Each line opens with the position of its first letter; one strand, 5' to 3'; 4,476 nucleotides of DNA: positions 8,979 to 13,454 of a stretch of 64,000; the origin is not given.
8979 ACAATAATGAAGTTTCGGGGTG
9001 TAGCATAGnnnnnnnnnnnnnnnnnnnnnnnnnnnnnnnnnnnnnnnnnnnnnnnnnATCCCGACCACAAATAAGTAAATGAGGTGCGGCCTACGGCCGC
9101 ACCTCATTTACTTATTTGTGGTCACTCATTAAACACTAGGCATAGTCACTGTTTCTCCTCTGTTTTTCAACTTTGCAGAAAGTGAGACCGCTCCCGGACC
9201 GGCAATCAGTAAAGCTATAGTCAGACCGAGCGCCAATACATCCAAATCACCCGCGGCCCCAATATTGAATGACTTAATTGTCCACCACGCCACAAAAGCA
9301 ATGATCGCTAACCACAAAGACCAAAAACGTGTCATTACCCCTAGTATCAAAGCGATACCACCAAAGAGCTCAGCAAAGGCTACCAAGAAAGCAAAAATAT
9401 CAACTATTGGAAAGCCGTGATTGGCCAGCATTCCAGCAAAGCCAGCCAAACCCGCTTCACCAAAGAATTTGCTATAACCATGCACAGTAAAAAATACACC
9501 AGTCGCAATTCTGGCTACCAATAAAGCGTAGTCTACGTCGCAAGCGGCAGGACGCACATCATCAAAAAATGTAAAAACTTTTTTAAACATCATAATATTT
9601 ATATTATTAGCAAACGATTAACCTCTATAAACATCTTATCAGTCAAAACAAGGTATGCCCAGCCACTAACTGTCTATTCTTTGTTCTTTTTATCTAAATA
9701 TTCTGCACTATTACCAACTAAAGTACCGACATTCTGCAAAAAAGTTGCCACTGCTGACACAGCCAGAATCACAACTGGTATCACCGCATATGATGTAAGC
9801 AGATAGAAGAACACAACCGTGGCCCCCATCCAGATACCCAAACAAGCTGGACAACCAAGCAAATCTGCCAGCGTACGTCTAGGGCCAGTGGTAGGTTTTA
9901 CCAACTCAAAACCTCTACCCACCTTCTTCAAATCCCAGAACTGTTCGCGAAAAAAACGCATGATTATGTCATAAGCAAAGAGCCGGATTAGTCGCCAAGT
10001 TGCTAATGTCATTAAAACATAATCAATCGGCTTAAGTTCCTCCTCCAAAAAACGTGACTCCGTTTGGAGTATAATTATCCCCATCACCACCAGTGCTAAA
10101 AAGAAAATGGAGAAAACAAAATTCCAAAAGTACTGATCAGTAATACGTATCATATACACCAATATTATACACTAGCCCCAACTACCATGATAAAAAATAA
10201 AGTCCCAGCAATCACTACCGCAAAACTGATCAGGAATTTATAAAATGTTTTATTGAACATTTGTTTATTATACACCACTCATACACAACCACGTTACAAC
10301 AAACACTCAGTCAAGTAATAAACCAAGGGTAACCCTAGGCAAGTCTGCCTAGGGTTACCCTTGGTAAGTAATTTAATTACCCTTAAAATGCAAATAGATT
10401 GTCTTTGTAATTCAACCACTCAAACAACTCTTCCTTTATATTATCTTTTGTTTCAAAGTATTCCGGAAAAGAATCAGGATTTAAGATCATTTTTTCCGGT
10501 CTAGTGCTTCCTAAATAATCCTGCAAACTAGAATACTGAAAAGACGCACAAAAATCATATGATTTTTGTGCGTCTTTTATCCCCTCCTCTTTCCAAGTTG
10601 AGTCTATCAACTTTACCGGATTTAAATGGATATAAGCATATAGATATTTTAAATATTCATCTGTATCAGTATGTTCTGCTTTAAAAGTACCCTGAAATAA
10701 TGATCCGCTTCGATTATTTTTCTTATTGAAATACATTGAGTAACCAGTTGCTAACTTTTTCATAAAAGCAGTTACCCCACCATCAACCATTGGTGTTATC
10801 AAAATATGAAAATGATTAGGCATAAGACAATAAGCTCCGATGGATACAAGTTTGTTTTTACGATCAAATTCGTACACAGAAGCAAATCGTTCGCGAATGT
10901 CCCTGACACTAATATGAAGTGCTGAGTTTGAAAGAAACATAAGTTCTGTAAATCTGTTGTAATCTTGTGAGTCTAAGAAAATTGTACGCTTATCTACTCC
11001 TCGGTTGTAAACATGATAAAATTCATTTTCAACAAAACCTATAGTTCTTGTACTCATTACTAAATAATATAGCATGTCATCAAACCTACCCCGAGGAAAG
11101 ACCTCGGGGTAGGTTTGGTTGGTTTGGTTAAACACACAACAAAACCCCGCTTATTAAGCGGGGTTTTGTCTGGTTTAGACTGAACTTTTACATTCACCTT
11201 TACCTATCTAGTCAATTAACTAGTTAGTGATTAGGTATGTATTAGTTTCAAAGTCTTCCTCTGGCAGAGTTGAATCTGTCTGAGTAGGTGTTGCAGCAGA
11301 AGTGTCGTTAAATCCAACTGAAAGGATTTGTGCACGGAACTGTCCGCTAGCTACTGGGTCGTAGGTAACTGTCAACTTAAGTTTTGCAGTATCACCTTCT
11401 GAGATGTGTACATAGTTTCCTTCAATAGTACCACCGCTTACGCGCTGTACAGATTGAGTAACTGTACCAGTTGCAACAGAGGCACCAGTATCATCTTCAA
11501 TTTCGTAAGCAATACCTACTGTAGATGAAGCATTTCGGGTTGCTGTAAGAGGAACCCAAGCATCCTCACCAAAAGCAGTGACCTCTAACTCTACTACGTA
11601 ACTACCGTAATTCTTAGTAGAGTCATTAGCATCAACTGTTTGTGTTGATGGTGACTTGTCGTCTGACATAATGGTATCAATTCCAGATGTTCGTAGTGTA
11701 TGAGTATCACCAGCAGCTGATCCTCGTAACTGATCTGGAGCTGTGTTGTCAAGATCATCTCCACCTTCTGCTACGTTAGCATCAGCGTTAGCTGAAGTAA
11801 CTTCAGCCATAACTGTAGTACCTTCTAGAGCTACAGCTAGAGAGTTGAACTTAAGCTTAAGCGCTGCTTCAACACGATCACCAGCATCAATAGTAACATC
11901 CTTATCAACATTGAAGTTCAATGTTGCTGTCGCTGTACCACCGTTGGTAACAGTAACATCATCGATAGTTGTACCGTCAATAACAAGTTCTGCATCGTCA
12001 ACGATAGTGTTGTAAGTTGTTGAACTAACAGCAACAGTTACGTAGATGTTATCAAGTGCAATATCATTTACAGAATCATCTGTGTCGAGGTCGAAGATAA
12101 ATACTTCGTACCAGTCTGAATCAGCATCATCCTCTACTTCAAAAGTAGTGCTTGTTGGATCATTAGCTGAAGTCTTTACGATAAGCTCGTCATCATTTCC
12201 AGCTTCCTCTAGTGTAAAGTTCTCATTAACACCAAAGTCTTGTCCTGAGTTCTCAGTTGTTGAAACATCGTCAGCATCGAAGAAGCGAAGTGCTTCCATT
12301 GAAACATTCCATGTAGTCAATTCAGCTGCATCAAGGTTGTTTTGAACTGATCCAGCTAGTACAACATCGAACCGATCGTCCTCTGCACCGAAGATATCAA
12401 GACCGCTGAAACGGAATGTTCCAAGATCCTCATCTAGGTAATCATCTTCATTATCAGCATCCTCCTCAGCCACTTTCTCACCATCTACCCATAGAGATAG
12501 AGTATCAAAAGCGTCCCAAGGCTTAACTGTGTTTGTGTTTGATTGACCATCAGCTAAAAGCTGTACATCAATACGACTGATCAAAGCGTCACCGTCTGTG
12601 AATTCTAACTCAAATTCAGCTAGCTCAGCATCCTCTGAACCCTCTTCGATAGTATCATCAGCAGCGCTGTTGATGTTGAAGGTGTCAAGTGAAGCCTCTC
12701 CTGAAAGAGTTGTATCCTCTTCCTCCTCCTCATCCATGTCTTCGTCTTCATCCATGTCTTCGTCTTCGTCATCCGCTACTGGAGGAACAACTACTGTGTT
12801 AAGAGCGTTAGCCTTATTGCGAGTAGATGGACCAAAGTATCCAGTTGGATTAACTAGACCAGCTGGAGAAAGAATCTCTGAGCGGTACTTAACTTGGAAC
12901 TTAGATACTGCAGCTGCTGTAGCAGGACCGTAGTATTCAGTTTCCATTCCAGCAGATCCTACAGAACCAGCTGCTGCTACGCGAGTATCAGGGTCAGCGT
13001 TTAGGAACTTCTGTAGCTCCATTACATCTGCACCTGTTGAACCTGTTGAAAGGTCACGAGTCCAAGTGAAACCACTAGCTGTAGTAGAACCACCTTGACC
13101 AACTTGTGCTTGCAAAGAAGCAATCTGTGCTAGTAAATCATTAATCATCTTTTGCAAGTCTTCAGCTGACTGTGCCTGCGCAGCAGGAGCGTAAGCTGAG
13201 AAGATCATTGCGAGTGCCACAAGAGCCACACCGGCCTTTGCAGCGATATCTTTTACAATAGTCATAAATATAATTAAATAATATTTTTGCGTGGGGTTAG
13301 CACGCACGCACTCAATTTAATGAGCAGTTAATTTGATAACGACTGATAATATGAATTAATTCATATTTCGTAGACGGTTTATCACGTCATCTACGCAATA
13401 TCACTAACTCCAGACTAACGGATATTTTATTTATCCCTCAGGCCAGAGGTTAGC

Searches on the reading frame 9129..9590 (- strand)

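Call 26: search_protein_families(library=pfam, proteins=[window:9129-9590:-], max_evalue=0.001)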
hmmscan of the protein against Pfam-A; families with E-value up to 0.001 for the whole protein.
window:9129-9590:- (153 aa): 2 families
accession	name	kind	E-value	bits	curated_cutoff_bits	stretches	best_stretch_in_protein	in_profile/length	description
PF07681.17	DoxX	-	1.3e-19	71.1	23.6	1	22-105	1-83/85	DoxX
PF07291.16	MauE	-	1.5e-05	25.8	27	1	20-101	2-82/128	Methylamine utilisation protein MauE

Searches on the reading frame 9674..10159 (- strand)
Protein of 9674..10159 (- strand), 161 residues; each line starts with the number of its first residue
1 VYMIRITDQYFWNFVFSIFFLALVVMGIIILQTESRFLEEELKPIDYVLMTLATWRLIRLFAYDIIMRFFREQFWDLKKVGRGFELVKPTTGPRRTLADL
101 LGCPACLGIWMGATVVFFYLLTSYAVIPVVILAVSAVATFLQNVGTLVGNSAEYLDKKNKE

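Call 26: search_protein_families(library=pfam, proteins=[window:9674-10159:-], max_evalue=0.001)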
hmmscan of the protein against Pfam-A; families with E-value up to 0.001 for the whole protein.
window:9674-10159:- (161 aa): 1 family
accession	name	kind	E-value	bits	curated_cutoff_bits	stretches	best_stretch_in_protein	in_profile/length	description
PF07098.16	DUF1360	-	1.4e-15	57.5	21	1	49-143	1-100/102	Protein of unknown function (DUF1360)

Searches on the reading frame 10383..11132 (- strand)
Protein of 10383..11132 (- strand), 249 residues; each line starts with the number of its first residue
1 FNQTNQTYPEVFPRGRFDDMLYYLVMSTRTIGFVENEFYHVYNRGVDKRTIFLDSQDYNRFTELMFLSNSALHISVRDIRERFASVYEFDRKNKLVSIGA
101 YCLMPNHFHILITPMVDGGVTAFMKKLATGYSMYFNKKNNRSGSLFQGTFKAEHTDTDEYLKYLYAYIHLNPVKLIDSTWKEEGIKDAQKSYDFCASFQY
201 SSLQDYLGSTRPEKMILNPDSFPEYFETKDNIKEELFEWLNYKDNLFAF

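Call 26: search_protein_families(library=pfam, proteins=[window:10383-11132:-], max_evalue=0.001)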
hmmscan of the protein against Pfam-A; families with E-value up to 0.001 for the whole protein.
window:10383-11132:- (249 aa): 1 family
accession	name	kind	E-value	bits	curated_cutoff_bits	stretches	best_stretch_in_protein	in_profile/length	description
PF01797.21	Y1_Tnp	-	1.4e-09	38.6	23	1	72-169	17-119/121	Transposase IS200 like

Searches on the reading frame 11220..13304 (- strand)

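Call 9: search_protein_families(library=pfam, proteins=[window:11220-13304:-], max_evalue=0.01)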
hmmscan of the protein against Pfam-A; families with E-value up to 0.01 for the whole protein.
window:11220-13304:- (694 aa): 1 family
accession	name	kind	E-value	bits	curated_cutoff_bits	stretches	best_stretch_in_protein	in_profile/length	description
PF01471.23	PG_binding_1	-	1.5e-05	25.5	23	1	90-140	1-41/57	Putative peptidoglycan binding domain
